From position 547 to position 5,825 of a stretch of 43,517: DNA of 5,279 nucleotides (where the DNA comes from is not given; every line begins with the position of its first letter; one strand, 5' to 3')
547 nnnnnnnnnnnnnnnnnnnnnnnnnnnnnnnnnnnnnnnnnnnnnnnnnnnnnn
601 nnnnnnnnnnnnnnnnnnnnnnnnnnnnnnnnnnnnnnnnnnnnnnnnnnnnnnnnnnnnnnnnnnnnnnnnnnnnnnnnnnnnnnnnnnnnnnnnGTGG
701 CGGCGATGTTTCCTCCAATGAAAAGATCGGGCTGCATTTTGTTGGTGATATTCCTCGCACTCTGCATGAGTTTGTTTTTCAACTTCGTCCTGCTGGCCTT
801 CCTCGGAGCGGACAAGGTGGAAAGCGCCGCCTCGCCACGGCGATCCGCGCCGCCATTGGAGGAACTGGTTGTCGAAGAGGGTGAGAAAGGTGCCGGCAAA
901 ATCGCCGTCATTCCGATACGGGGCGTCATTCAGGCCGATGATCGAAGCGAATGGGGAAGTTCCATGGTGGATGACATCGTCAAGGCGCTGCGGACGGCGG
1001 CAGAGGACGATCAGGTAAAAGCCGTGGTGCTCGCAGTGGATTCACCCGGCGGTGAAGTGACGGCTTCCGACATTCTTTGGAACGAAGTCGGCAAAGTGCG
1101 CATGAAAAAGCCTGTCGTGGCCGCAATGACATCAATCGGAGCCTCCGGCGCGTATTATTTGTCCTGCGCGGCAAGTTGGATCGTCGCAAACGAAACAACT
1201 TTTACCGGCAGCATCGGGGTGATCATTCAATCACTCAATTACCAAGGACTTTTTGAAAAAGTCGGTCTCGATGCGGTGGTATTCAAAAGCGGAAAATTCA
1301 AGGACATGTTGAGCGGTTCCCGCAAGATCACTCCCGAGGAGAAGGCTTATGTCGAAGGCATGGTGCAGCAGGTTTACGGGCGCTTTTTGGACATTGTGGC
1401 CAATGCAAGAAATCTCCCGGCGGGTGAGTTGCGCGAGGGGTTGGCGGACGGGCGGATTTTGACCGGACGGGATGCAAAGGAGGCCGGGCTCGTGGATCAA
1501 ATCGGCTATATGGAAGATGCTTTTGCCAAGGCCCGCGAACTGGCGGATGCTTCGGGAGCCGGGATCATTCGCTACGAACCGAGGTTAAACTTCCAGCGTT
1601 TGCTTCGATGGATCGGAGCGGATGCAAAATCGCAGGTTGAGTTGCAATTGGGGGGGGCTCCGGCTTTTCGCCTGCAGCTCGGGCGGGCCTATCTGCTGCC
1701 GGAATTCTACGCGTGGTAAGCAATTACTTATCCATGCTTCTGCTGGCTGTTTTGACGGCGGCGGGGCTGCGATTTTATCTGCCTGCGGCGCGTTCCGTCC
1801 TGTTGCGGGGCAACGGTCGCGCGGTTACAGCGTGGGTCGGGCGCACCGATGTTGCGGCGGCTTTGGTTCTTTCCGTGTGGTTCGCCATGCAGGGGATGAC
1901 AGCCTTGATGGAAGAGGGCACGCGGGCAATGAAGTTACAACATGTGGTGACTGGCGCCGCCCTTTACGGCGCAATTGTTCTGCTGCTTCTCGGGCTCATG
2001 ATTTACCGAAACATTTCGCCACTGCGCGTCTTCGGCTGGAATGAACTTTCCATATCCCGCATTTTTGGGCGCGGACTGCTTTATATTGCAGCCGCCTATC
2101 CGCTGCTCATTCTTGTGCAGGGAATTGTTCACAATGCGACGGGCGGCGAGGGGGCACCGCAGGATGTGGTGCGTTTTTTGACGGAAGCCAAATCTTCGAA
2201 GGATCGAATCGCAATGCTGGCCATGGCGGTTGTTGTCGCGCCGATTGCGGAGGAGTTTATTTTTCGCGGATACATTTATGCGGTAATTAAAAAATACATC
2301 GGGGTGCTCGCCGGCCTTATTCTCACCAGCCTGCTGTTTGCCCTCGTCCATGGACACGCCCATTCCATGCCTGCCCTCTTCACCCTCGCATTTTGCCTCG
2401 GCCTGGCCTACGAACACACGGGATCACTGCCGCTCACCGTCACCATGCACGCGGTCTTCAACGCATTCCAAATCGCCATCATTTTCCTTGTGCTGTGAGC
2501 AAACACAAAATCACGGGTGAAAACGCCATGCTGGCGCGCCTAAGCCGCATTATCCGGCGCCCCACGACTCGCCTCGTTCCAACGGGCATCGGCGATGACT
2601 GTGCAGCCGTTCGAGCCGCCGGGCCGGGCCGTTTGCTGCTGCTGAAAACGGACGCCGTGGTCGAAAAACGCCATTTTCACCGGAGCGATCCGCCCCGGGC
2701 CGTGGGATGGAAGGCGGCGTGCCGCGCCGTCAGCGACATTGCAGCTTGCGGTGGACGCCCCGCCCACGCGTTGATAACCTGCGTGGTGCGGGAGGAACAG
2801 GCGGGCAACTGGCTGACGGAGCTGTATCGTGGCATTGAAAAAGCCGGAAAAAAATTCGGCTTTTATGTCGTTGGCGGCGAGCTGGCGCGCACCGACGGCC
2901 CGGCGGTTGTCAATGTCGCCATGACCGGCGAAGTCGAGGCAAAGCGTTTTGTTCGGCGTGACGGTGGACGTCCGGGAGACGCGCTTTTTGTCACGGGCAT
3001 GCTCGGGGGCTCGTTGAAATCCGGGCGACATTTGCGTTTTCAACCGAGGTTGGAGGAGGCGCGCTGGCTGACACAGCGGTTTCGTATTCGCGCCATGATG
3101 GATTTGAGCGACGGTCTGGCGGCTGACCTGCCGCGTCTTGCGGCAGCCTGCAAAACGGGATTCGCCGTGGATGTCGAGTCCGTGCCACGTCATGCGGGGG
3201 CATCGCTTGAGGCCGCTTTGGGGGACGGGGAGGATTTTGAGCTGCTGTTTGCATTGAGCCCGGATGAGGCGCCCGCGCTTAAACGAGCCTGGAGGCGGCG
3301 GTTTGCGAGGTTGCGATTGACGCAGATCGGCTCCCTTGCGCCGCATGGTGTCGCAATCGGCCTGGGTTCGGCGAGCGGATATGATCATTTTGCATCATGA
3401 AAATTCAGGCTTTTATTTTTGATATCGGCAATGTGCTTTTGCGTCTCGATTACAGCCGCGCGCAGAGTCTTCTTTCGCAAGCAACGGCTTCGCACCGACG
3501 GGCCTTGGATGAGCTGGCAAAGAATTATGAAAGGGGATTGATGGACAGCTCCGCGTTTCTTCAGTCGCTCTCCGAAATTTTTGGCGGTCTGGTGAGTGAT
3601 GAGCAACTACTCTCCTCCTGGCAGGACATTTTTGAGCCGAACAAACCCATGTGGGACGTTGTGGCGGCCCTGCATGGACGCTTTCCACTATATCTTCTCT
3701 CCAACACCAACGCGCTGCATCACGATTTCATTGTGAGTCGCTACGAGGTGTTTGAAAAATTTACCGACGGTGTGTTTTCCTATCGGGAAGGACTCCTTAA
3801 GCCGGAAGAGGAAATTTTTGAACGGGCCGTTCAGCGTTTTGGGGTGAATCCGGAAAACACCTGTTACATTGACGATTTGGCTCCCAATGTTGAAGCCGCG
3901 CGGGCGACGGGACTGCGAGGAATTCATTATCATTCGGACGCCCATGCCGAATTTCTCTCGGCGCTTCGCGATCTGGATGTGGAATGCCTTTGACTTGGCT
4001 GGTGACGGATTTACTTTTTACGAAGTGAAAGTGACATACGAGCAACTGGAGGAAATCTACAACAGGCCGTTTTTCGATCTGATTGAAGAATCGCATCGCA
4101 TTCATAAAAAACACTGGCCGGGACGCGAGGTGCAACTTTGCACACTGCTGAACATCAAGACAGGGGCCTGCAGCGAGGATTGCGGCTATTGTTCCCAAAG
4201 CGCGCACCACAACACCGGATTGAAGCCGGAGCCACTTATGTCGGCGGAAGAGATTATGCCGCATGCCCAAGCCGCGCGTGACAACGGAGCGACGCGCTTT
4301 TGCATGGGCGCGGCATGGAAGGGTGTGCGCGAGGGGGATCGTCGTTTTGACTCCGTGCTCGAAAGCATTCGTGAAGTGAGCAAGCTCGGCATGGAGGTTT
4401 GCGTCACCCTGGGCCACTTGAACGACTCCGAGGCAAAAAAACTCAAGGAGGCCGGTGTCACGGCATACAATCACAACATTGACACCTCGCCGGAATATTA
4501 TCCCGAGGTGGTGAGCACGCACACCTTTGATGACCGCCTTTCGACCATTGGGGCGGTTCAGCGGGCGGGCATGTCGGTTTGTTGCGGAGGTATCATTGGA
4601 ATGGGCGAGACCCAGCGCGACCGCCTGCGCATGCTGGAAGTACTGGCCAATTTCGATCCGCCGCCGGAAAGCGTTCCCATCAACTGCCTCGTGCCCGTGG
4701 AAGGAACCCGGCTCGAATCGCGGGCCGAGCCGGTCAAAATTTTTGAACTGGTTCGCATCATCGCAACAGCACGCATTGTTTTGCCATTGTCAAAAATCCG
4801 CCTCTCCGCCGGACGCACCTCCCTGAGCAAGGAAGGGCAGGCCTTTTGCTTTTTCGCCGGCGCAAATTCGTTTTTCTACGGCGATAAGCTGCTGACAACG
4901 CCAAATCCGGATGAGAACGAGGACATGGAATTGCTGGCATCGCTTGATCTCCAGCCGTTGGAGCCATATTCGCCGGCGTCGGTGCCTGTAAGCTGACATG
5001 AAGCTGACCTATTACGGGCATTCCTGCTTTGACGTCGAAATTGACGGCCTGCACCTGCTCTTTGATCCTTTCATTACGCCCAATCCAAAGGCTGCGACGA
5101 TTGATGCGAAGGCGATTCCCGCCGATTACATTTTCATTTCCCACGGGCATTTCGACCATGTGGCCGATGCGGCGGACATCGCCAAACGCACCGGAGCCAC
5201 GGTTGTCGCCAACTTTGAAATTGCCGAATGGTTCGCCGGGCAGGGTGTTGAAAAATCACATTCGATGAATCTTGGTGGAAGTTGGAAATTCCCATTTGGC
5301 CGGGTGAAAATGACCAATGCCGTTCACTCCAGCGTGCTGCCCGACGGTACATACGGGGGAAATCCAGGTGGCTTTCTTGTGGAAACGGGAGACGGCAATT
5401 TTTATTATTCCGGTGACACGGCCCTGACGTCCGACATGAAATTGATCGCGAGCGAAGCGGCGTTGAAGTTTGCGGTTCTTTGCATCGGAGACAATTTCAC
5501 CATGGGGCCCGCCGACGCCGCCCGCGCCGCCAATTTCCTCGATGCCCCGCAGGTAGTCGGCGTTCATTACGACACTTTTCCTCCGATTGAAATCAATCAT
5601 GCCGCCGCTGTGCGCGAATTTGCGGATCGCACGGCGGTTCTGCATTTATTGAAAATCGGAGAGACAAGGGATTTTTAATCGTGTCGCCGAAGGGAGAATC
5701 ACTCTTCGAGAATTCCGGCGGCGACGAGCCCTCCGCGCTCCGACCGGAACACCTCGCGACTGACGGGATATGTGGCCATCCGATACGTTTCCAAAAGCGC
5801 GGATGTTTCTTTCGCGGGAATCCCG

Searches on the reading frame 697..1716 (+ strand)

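Call 62: search_protein_families(library=pfam, proteins=[window:697-1716:+], max_evalue=0.0001)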
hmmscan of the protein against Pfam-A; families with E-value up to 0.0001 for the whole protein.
window:697-1716:+ (340 aa): 3 families
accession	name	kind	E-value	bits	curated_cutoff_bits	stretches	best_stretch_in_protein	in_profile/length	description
PF01343.23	Peptidase_S49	-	1.1e-46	159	24.9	1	135-285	4-153/154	Peptidase family S49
PF00574.28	CLP_protease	-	3e-07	30.9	20.2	0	87-159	26-96/182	Clp protease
PF25145.1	NfeD1b_N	-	7e-05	22.9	40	0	96-179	21-101/189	NfeD1b, N-terminal domain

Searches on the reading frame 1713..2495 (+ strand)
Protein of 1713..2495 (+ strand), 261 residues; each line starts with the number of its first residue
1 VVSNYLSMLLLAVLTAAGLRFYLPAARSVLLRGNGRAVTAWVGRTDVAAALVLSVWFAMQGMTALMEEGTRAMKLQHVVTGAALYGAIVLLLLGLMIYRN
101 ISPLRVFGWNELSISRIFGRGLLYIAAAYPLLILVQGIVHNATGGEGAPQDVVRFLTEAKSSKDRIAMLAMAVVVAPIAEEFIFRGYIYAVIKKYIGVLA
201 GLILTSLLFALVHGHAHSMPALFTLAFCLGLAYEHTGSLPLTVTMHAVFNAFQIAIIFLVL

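Call 62: search_protein_families(library=pfam, proteins=[window:1713-2495:+], max_evalue=0.0001)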
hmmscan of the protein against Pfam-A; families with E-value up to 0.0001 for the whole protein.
window:1713-2495:+ (261 aa): 1 family
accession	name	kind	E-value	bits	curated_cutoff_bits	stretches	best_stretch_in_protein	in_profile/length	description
PF02517.21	Rce1-like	-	3.6e-19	69.3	22.4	1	166-252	5-93/93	Type II CAAX prenyl endopeptidase Rce1-like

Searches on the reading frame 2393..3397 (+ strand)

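Call 62: search_protein_families(library=pfam, proteins=[window:2393-3397:+], max_evalue=0.0001)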
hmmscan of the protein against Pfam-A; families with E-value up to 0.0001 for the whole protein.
window:2393-3397:+ (335 aa): 2 families
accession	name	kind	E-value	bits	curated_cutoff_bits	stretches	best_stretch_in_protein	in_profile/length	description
PF00586.29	AIRS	-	4.1e-26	92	24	1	67-181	1-112/112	AIR synthase related protein, N-terminal domain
PF02769.27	AIRS_C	-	3.8e-07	30.8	23.1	1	210-302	38-133/156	AIR synthase related protein, C-terminal domain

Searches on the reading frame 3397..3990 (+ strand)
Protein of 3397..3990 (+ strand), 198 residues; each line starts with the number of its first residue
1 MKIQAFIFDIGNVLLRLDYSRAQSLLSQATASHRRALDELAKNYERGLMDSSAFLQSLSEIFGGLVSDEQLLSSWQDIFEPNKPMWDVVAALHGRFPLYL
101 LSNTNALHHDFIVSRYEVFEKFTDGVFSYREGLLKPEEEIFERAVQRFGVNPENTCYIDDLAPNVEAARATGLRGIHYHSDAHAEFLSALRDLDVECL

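Call 62: search_protein_families(library=pfam, proteins=[window:3397-3990:+], max_evalue=0.0001)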
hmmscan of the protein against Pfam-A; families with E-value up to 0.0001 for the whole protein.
window:3397-3990:+ (198 aa): 3 families
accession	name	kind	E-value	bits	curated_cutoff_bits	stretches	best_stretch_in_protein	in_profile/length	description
PF00702.32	Hydrolase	-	6.5e-14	53.2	26.4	1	3-171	1-190/191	haloacid dehalogenase-like hydrolase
PF13242.12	Hydrolase_like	-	7.3e-06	26.3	22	1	135-183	4-53/75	HAD-hyrolase-like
PF13419.12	HAD_2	-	8.4e-05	23.2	23.8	0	130-175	130-175/178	Haloacid dehalogenase-like hydrolase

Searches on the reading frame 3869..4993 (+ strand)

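Call 62: search_protein_families(library=pfam, proteins=[window:3869-4993:+], max_evalue=0.0001)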
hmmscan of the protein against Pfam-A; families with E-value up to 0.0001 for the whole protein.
window:3869-4993:+ (375 aa): 2 families
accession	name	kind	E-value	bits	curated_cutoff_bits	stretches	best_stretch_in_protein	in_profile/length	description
PF06968.18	BATS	-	5.3e-25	87.9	22.2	1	270-362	1-88/88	Biotin and Thiamin Synthesis associated domain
PF04055.27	Radical_SAM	-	1.9e-20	74.1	29.5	1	97-258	3-165/166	Radical SAM superfamily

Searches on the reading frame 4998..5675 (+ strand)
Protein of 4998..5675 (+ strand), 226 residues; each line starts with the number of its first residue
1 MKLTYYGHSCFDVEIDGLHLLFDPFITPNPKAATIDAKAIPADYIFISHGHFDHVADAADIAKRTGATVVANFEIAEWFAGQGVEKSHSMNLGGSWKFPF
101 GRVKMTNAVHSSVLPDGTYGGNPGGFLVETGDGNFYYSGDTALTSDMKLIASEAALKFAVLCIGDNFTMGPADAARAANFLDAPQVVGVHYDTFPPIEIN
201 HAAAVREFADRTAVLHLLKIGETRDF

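Call 62: search_protein_families(library=pfam, proteins=[window:4998-5675:+], max_evalue=0.0001)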
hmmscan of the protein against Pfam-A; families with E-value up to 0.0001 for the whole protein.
window:4998-5675:+ (226 aa): 3 families
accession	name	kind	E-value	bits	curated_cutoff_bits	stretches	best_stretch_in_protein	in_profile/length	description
PF12706.13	Lactamase_B_2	-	5.6e-21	75.5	27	1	21-191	4-200/200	Beta-lactamase superfamily domain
PF13483.12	Lactamase_B_3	-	1.5e-19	71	24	1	2-190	1-160/160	Beta-lactamase superfamily domain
PF00753.33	Lactamase_B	-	4.6e-16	59.8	22.7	1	7-168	5-162/196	Metallo-beta-lactamase superfamily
